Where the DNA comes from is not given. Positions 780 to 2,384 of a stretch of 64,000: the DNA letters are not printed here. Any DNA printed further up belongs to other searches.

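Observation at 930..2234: Unusual fusion of a HemK/PrmC-type methyltransferase with GTP cyclohydrolase II, coupled to a divergent NAPRTase-like gene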

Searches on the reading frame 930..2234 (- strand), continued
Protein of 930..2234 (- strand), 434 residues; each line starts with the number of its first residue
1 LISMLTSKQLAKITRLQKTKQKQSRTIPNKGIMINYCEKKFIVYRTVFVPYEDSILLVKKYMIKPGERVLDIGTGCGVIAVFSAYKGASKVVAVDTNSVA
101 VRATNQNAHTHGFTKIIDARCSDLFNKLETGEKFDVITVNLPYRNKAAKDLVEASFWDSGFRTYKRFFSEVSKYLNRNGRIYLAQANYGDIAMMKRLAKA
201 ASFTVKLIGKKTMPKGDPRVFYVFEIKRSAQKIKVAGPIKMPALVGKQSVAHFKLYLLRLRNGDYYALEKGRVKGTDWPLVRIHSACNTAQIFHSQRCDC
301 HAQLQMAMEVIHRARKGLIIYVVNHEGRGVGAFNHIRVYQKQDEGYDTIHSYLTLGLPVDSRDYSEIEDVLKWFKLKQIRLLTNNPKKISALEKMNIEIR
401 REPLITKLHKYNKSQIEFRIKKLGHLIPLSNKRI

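Call 94: search_protein_families(library=pfam, proteins=[P0128, L013:9224-9970:-, P0005], max_evalue=0.01)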
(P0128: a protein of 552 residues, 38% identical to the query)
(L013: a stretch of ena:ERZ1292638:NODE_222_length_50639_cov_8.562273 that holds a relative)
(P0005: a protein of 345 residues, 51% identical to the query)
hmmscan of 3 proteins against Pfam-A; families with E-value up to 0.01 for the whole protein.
P0128 (552 aa): 10 families
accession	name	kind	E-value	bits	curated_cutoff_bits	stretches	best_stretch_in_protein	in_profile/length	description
PF00925.25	GTP_cyclohydro2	-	1.5e-43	148.6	23.3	1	373-522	14-164/165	GTP cyclohydrolase II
PF05175.20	MTS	-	1.2e-14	54.8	23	1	100-233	22-145/170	Methyltransferase small domain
PF06325.19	PrmA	-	5.7e-09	36.3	22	1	106-181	158-233/296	Ribosomal protein L11 methyltransferase (PrmA)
PF02475.24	TRM5-TYW2_MTfase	-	6.2e-08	33.2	28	1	106-167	33-96/164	TRM5/TYW2 methyltransferase domain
PF13649.12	Methyltransf_25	-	5.4e-07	30.6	27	1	113-180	1-70/97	Methyltransferase domain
PF13847.12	Methyltransf_31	-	1.3e-06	28.6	27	1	109-190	3-90/145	Methyltransferase domain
PF09445.16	Methyltransf_15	-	4.3e-05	23.6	22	1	112-195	3-87/165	RNA cap guanine-N2 methyltransferase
PF03602.21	Cons_hypoth95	-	0.00047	20.3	24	1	109-185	41-124/182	Conserved hypothetical protein 95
PF13489.12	Methyltransf_23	-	0.002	18.3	27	1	108-181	21-88/164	Methyltransferase domain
PF08241.18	Methyltransf_11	-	0.0034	18.4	21.2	1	114-179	1-65/95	Methyltransferase domain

L013:9224-9970:- (248 aa): 2 families
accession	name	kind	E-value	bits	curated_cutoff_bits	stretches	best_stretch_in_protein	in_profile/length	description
PF01978.25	TrmB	-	6.9e-16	58.3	25.6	1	9-73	4-67/68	Sugar-specific transcriptional regulator TrmB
PF13730.12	HTH_36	-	0.0082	16.4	25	0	10-57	2-55/55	Helix-turn-helix domain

P0005 (345 aa): 1 family
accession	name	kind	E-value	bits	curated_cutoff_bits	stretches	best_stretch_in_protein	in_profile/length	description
PF00925.25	GTP_cyclohydro2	-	1.4e-40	139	23.3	1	25-174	14-162/165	GTP cyclohydrolase II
